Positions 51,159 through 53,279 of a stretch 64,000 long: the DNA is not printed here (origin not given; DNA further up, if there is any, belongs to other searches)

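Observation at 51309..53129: Lon-like protease with a dead-looking AAA+ motor but intact Ser-Lys dyad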

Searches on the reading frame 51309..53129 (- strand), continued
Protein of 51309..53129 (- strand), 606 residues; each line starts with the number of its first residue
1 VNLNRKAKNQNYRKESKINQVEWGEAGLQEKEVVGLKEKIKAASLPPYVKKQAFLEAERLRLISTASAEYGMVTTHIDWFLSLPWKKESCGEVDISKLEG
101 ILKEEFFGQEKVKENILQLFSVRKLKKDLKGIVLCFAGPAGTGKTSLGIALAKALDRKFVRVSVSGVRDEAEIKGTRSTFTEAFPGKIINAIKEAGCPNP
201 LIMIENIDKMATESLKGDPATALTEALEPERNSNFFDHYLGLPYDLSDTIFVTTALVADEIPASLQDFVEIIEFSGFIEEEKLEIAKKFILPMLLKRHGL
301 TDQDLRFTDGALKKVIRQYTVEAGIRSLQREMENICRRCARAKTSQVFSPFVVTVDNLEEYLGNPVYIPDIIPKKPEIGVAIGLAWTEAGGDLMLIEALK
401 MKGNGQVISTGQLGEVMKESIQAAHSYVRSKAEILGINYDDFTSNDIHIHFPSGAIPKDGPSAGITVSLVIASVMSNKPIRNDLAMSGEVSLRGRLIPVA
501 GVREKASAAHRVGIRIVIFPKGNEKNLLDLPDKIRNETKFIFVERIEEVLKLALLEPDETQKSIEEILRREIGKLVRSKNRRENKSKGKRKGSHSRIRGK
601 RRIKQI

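Call 6: find_homologous_proteins(query=window:51309-53129:-, max_evalue=1e-30)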
Query window:51309-53129:- (606 aa): 8000 proteins with E <= 1e-30 among 8000 candidates; the best 120 are listed.
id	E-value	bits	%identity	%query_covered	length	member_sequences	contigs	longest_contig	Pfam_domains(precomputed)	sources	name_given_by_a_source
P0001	0.0e+0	1180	90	98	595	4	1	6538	PF05362.20,PF00004.36,PF22667.3,PF13541.13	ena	-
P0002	0.0e+0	1094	84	99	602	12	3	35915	PF06068.20,PF05362.20,PF00004.36,PF22667.3,PF13541.13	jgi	jgi:ATP-dependent Lon protease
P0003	0.0e+0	1050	82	95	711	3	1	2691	PF06068.20,PF02190.23,PF05362.20,PF00004.36,PF22667.3,PF13541.13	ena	-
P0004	0.0e+0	1042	79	99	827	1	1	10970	PF02190.23,PF05362.20,PF00004.36,PF22667.3,PF05496.19,PF13541.13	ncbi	ncbi:MAG: endopeptidase La [Candidatus Zixiibacteriota bacterium]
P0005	0.0e+0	1040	81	95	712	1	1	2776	PF02190.23,PF05362.20,PF00004.36,PF22667.3,PF05496.19,PF13541.13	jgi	jgi:ATP-dependent Lon protease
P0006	0.0e+0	1035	81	96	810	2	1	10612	PF02190.23,PF05362.20,PF00004.36,PF22667.3,PF13541.13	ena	-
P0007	0.0e+0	1030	81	96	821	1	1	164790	PF02190.23,PF05362.20,PF00004.36,PF22667.3,PF07728.21,PF13541.13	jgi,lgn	-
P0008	0.0e+0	1028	81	96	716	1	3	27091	PF02190.23,PF05362.20,PF00004.36,PF22667.3,PF13541.13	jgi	jgi:ATP-dependent Lon protease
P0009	0.0e+0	1026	81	94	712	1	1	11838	PF02190.23,PF05362.20,PF00004.36,PF22667.3,PF13541.13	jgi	jgi:ATP-dependent Lon protease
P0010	0.0e+0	1024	81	95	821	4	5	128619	PF02190.23,PF05362.20,PF00004.36,PF22667.3,PF05496.19,PF13541.13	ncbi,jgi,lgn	-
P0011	0.0e+0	1016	79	96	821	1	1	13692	PF01057.24,PF02190.23,PF05362.20,PF00004.36,PF22667.3,PF13541.13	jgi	-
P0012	0.0e+0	1014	78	95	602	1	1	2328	PF05362.20,PF00004.36,PF22667.3,PF05496.19,PF07728.21,PF13541.13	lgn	-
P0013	0.0e+0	1013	80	95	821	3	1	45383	PF02190.23,PF05362.20,PF00004.36,PF22667.3,PF07728.21,PF13541.13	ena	-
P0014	0.0e+0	1013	78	97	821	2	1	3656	PF02190.23,PF05362.20,PF00004.36,PF22667.3,PF05496.19,PF13541.13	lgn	-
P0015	0.0e+0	1011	79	95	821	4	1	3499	PF02190.23,PF05362.20,PF00004.36,PF22667.3,PF07728.21,PF13541.13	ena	-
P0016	1.5e-298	1009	79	96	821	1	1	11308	PF02190.23,PF05362.20,PF00004.36,PF22667.3,PF13541.13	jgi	-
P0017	2.0e-298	1009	79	95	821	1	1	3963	PF02190.23,PF05362.20,PF00004.36,PF22667.3,PF13541.13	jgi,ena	jgi:ATP-dependent Lon protease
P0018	4.0e-298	1008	79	95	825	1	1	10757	PF02190.23,PF05362.20,PF00004.36,PF22667.3,PF07728.21,PF13541.13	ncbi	-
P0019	2.0e-297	1005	79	95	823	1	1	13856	PF02190.23,PF05362.20,PF00004.36,PF22667.3,PF06309.18,PF13541.13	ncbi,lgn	-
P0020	2.7e-297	1005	77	97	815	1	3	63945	PF02190.23,PF05362.20,PF00004.36,PF22667.3,PF13541.13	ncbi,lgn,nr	ncbi:MAG: endopeptidase La [candidate division Zixibacteria bacterium]|nr:endopeptidase La [candidat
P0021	7.6e-297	1004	78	96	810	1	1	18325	PF01057.24,PF02190.23,PF05362.20,PF00004.36,PF22667.3,PF07728.21,PF13541.13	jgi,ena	-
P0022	5.1e-295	997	76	97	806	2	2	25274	PF02190.23,PF05362.20,PF00004.36,PF22667.3,PF13541.13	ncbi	-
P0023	1.5e-293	993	76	98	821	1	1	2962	PF02190.23,PF05362.20,PF00004.36,PF22667.3,PF07728.21,PF13541.13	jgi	jgi:ATP-dependent Lon protease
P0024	7.7e-292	987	76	98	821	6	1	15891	PF02190.23,PF05362.20,PF00004.36,PF22667.3,PF13541.13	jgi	jgi:ATP-dependent Lon protease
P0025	3.0e-291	985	77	96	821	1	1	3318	PF02190.23,PF05362.20,PF00004.36,PF22667.3,PF07728.21,PF13541.13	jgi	jgi:ATP-dependent Lon protease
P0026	4.9e-291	984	75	97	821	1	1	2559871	PF02190.23,PF05362.20,PF00004.36,PF22667.3,PF07728.21,PF13541.13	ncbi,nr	ncbi:MAG: endopeptidase La [Candidatus Zixiibacteriota bacterium]|nr:MAG: endopeptidase La [candidat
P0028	1.8e-290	982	76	97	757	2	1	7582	PF02190.23,PF05362.20,PF00004.36,PF22667.3,PF13541.13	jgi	jgi:ATP-dependent Lon protease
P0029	3.8e-290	981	75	97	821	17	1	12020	PF02190.23,PF05362.20,PF00004.36,PF22667.3,PF13541.13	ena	-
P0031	1.8e-289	979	74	97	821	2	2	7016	PF02190.23,PF05362.20,PF00004.36,PF22667.3,PF07728.21,PF13541.13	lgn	-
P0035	2.6e-286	969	74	98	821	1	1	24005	PF02190.23,PF05362.20,PF00004.36,PF22667.3,PF06309.18,PF13541.13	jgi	jgi:ATP-dependent Lon protease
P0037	4.0e-286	968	73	98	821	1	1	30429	PF02190.23,PF05362.20,PF00004.36,PF22667.3,PF07728.21,PF13541.13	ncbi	-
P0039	5.1e-286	968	72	99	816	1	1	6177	PF02190.23,PF05362.20,PF00004.36,PF22667.3,PF07728.21,PF13541.13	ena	-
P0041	6.1e-285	964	73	96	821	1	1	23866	PF02190.23,PF05362.20,PF00004.36,PF22667.3,PF13541.13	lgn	-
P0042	1.5e-284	963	73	98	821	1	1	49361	PF02190.23,PF05362.20,PF00004.36,PF22667.3,PF13541.13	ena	-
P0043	4.7e-284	961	74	95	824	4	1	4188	PF02190.23,PF05362.20,PF00004.36,PF22667.3,PF13541.13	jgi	jgi:ATP-dependent Lon protease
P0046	1.5e-283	960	73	97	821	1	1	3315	PF02190.23,PF05362.20,PF00004.36,PF22667.3,PF07728.21,PF13191.13,PF13541.13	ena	-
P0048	8.1e-283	957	73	97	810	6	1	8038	PF02190.23,PF05362.20,PF00004.36,PF22667.3,PF07728.21,PF13191.13,PF13541.13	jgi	jgi:ATP-dependent Lon protease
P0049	1.7e-282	956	73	96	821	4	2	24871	PF02190.23,PF05362.20,PF00004.36,PF22667.3,PF07728.21,PF13541.13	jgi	jgi:ATP-dependent Lon protease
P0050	7.3e-282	954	76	91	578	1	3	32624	PF05362.20,PF00004.36,PF22667.3,PF05496.19,PF07728.21,PF13541.13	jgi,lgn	-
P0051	1.1e-281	953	74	95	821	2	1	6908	PF02190.23,PF05362.20,PF00004.36,PF22667.3,PF06309.18,PF13541.13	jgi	jgi:ATP-dependent Lon protease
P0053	1.3e-280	950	71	99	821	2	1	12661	PF02190.23,PF05362.20,PF00004.36,PF22667.3,PF13541.13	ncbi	-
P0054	6.4e-279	944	70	98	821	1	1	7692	PF02190.23,PF05362.20,PF00004.36,PF22667.3,PF07728.21,PF13541.13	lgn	-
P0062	2.0e-222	758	59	94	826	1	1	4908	PF02190.23,PF05362.20,PF00004.36,PF22667.3,PF05496.19,PF06309.18,PF07728.21,PF13541.13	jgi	jgi:ATP-dependent Lon protease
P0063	2.4e-222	758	58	95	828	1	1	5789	PF02190.23,PF05362.20,PF00004.36,PF22667.3,PF05496.19,PF07728.21,PF13541.13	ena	-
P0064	5.2e-222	756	58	96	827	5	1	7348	PF02190.23,PF05362.20,PF00004.36,PF22667.3,PF05496.19,PF06309.18,PF07728.21,PF13541.13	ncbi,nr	ncbi:MAG: endopeptidase La [candidate division Zixibacteria bacterium]|nr:endopeptidase La [candidat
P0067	2.4e-212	725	59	89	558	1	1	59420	PF07724.21,PF05362.20,PF00004.36,PF22667.3,PF05496.19,PF07728.21,PF13541.13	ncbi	-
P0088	1.2e-196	673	54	87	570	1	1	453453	PF05362.20,PF00004.36,PF22667.3,PF07728.21,PF13541.13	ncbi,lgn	-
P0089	5.0e-196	671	55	87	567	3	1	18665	PF08298.18,PF05362.20,PF00004.36,PF22667.3,PF05496.19,PF07728.21,PF13541.13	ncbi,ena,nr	ncbi:MAG: AAA family ATPase [candidate division Zixibacteria bacterium]|nr:AAA family ATPase [candid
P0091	1.5e-191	656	53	94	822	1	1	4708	PF02190.23,PF05362.20,PF00004.36,PF22667.3,PF13541.13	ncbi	-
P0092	1.0e-188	647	52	95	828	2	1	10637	PF02190.23,PF05362.20,PF00004.36,PF22667.3,PF13541.13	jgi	jgi:ATP-dependent Lon protease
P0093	2.9e-188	645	52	96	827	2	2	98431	PF02190.23,PF05362.20,PF00004.36,PF22667.3,PF13541.13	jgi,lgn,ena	-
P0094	3.7e-187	641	51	98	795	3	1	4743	PF02190.23,PF05362.20,PF00004.36,PF22667.3,PF13541.13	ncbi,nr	ncbi:MAG: endopeptidase La, partial [candidate division Zixibacteria bacterium]|nr:endopeptidase La 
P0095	5.3e-187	641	51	94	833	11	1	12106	PF02190.23,PF05362.20,PF00004.36,PF22667.3,PF13541.13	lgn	-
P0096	1.3e-186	640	51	95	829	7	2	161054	PF02190.23,PF05362.20,PF00004.36,PF22667.3,PF13541.13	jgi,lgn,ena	-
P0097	3.8e-186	638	50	97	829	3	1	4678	PF02190.23,PF05362.20,PF00004.36,PF22667.3,PF13541.13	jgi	-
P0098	9.3e-186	637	51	97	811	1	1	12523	PF02190.23,PF05362.20,PF00004.36,PF22667.3,PF13541.13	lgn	-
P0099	3.2e-185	635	50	98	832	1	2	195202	PF02190.23,PF05362.20,PF00004.36,PF22667.3,PF13541.13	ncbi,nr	ncbi:MAG: endopeptidase La [candidate division Zixibacteria bacterium]|nr:endopeptidase La [candidat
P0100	4.0e-185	635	50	97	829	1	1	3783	PF02190.23,PF05362.20,PF00004.36,PF22667.3,PF13541.13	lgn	-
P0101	5.2e-185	634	49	97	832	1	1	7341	PF02190.23,PF05362.20,PF00004.36,PF22667.3,PF13541.13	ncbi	-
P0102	6.2e-185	634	50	98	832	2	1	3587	PF02190.23,PF05362.20,PF00004.36,PF22667.3,PF13541.13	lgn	-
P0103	4.5e-183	628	48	98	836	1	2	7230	PF02190.23,PF05362.20,PF00004.36,PF22667.3,PF07728.21,PF13541.13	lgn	-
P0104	2.7e-180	619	49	98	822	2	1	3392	PF02190.23,PF05362.20,PF00004.36,PF22667.3,PF13541.13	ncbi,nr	ncbi:MAG TPA: endopeptidase La [candidate division Zixibacteria bacterium]|nr:endopeptidase La [cand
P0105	6.8e-180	617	46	99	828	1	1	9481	PF02190.23,PF05362.20,PF00004.36,PF13401.13,PF22667.3,PF07728.21,PF13191.13,PF13541.13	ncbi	-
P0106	9.2e-177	607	49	95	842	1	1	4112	PF02190.23,PF05362.20,PF00004.36,PF22667.3,PF07728.21,PF13541.13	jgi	-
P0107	5.2e-176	605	49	90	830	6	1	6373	PF02190.23,PF05362.20,PF00004.36,PF22667.3,PF07728.21,PF13541.13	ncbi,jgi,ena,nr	ncbi:MAG: endopeptidase La [Candidatus Zixiibacteriota bacterium]|nr:MAG: endopeptidase La [candidat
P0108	5.7e-176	604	52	89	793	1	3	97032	PF07724.21,PF02190.23,PF05362.20,PF00004.36,PF22667.3,PF07728.21,PF13541.13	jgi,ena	jgi:ATP-dependent Lon protease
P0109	5.8e-176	604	52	89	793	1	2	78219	PF07724.21,PF02190.23,PF05362.20,PF00004.36,PF22667.3,PF07728.21,PF13541.13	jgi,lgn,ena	jgi:ATP-dependent Lon protease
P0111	9.4e-176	604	51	88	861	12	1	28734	PF02190.23,PF05362.20,PF00004.36,PF22667.3,PF07728.21,PF13541.13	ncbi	-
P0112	9.7e-176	604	52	89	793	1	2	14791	PF07724.21,PF02190.23,PF05362.20,PF00004.36,PF22667.3,PF07728.21,PF13541.13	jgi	jgi:ATP-dependent Lon protease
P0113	9.7e-176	604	52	89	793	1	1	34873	PF07724.21,PF02190.23,PF05362.20,PF00004.36,PF22667.3,PF07728.21,PF13541.13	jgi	jgi:ATP-dependent Lon protease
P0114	1.0e-175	604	51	89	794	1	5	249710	PF07724.21,PF02190.23,PF05362.20,PF00004.36,PF22667.3,PF07728.21,PF13541.13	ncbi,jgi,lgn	jgi:ATP-dependent Lon protease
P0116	1.7e-175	603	48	99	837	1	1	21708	PF02190.23,PF05362.20,PF00004.36,PF22667.3,PF07728.21,PF13541.13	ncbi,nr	ncbi:MAG TPA: endopeptidase La [Chloroflexi bacterium]|nr:endopeptidase La [Chloroflexota bacterium]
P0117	1.7e-175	603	48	99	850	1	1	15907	PF02190.23,PF05362.20,PF00004.36,PF22667.3,PF07728.21,PF13541.13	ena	-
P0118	3.9e-175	602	50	92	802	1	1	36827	PF07724.21,PF02190.23,PF05362.20,PF00004.36,PF22667.3,PF07728.21,PF13541.13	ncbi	-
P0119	4.4e-175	602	51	91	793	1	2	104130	PF07724.21,PF02190.23,PF05362.20,PF00004.36,PF22667.3,PF07728.21,PF13541.13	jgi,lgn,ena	-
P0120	5.1e-175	601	49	94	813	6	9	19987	PF02190.23,PF05362.20,PF00004.36,PF22667.3,PF13541.13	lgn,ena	-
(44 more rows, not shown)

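Call 12: find_encoding_contigs(protein=P0002, flank=8000, max_places=3)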
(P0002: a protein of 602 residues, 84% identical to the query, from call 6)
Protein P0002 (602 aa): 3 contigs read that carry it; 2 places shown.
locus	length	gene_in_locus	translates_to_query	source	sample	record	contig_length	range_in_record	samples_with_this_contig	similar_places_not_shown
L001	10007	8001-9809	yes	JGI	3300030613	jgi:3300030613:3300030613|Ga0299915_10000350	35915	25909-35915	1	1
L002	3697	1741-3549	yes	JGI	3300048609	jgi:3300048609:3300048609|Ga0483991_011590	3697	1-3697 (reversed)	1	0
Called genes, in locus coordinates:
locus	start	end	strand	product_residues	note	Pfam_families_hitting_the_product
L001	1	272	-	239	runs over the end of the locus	PF01066:CDP-OH_P_transf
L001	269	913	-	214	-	PF02666:PS_Dcarbxylase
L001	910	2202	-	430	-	PF00206:Lyase_1, PF10397:ADSL_C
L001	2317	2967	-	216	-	PF00923:TAL_FSA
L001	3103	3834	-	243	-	PF01416:PseudoU_synth_1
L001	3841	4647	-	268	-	PF02361:CbiQ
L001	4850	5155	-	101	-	PF02922:CBM_48, PF16561:AMPK1_CBM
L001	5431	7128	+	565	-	PF03485:Arg_tRNA_synt_N, PF00750:tRNA-synt_1d, PF05746:DALR_1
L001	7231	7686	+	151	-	-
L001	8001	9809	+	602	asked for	PF06068:TIP49 (weak), PF00004:AAA, PF22667:Lon_lid, PF05362:Lon_C, PF13541:ChlI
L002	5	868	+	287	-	PF00750:tRNA-synt_1d, PF05746:DALR_1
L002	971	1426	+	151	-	-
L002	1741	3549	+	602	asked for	PF06068:TIP49 (weak), PF00004:AAA, PF22667:Lon_lid, PF05362:Lon_C, PF13541:ChlI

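Call 13: find_encoding_contigs(protein=P0007, flank=8000, max_places=2)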
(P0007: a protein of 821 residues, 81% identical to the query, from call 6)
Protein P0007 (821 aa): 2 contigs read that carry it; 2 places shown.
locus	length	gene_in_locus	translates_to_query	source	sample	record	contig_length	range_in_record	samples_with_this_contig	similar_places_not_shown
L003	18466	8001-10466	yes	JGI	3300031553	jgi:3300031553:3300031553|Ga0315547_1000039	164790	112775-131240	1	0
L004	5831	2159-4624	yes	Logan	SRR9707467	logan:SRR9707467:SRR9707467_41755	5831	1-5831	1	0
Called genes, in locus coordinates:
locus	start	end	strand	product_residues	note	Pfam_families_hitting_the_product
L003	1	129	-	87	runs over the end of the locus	PF02700:PurS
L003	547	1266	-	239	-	PF01066:CDP-OH_P_transf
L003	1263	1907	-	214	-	PF02666:PS_Dcarbxylase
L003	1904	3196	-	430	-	PF00206:Lyase_1, PF10397:ADSL_C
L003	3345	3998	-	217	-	PF00923:TAL_FSA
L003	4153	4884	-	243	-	PF01416:PseudoU_synth_1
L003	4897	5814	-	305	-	PF02361:CbiQ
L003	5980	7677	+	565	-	PF03485:Arg_tRNA_synt_N, PF00750:tRNA-synt_1d, PF05746:DALR_1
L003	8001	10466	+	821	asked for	PF02190:LON_substr_bdg, PF07728:AAA_5 (faint), PF00004:AAA, PF22667:Lon_lid, PF05362:Lon_C, PF13541:ChlI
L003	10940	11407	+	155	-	PF00072:Response_reg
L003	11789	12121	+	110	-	-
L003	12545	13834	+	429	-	PF13596:PAS_10 (faint), PF00989:PAS, PF08448:PAS_4, PF13426:PAS_9, PF00512:HisKA, PF02518:HATPase_c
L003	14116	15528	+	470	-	PF07724:AAA_2 (faint), PF00072:Response_reg, PF00158:Sigma54_activat, PF14532:Sigma54_activ_2, PF07728:AAA_5 (weak), PF25601:AAA_lid_14, PF02954:HTH_8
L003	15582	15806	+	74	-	-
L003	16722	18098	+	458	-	PF01590:GAF, PF13185:GAF_2, PF13492:GAF_3 (weak), PF00512:HisKA, PF02518:HATPase_c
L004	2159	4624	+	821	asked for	PF02190:LON_substr_bdg, PF07728:AAA_5 (faint), PF00004:AAA, PF22667:Lon_lid, PF05362:Lon_C, PF13541:ChlI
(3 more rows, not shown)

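Call 25: find_encoding_contigs(protein=P0001, flank=6000, max_places=2)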
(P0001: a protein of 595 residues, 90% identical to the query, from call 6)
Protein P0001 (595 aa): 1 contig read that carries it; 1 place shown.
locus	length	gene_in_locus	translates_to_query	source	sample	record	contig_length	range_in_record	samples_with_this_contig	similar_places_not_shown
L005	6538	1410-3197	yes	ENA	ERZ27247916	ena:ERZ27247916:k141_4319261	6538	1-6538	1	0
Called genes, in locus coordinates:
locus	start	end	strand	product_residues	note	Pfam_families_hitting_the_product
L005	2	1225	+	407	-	?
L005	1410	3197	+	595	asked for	PF00004:AAA, PF22667:Lon_lid, PF05362:Lon_C, PF13541:ChlI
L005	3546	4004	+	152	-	PF00072:Response_reg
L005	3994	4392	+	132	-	-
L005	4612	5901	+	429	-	PF00989:PAS, PF08448:PAS_4, PF13188:PAS_8 (weak), PF13426:PAS_9, PF00512:HisKA, PF02518:HATPase_c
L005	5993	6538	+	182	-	?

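Call 26: find_encoding_contigs(protein=P0026, flank=10000, max_places=1)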
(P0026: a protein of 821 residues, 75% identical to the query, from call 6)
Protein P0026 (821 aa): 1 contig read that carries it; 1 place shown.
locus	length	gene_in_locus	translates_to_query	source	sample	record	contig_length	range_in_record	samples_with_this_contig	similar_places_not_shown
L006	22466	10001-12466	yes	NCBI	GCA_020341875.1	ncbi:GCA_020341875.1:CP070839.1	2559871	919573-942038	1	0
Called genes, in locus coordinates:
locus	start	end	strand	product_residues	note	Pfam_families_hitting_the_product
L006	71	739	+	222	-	PF00535:Glycos_transf_2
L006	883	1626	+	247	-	PF01975:SurE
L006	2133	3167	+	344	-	-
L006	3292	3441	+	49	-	-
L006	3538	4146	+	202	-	PF12804:NTP_transf_3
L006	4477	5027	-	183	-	PF02934:GatB_N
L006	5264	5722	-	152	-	PF06713:bPH_4 (weak), PF10882:bPH_5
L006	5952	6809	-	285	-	PF24400:DUF7544 (weak)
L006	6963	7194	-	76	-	PF01425:Amidase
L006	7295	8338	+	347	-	PF00535:Glycos_transf_2, PF10111:Glyco_tranf_2_2, PF13506:Glyco_transf_21 (faint), PF13641:Glyco_tranf_2_3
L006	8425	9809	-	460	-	PF00515:TPR_1 (faint), PF07719:TPR_2 (faint), PF13174:TPR_6 (faint), PF13181:TPR_8 (faint), PF13374:TPR_10 (faint), PF13424:TPR_12 (faint), PF13428:TPR_14 (faint), PF13432:TPR_16 (weak), +2 more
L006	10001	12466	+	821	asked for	PF02190:LON_substr_bdg, PF00004:AAA, PF07728:AAA_5 (weak), PF22667:Lon_lid, PF05362:Lon_C, PF13541:ChlI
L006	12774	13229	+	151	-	PF00072:Response_reg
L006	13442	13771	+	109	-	-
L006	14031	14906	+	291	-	PF00512:HisKA, PF02518:HATPase_c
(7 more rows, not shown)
